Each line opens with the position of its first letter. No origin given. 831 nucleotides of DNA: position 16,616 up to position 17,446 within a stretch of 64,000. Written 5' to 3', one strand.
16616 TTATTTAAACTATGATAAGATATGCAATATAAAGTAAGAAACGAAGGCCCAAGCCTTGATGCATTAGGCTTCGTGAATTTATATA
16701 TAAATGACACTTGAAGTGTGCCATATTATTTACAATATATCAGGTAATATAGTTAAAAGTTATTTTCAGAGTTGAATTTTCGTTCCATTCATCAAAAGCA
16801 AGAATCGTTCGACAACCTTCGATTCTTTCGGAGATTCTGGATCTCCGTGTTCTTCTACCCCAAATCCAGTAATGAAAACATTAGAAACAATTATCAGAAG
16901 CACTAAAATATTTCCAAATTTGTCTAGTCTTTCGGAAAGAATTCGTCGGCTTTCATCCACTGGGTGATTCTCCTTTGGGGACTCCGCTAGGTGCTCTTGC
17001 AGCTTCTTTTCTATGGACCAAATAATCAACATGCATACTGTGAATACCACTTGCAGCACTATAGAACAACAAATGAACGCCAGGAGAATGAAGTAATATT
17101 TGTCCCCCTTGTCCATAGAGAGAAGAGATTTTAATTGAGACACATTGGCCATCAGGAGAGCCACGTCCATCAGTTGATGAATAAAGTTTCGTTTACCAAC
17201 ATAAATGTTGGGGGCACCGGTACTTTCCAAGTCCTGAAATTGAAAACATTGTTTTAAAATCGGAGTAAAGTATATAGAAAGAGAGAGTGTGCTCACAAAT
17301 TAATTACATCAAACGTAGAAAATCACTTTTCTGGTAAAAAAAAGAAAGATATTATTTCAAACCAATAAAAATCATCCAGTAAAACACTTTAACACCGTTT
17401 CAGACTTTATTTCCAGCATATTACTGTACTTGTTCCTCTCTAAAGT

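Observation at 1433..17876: Three ninjurin paralogues in 18 kb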

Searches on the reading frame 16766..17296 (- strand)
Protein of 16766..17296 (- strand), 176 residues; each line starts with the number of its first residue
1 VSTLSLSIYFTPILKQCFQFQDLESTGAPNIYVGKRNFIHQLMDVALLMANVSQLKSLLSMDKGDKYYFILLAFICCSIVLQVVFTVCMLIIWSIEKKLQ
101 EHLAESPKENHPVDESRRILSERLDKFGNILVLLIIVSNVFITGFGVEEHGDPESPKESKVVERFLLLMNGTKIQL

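Call 3: search_protein_families(library=pfam, proteins=[window:16766-17296:-], max_evalue=0.01)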
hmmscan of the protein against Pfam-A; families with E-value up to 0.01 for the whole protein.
window:16766-17296:- (176 aa): 2 families
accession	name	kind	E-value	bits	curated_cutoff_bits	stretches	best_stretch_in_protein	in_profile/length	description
PF04923.17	Ninjurin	-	9.6e-21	74.1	26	1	30-145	2-102/102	Ninjurin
PF11337.13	DUF3139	-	0.0057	17.6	27.3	0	66-105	3-36/83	Protein of unknown function (DUF3139)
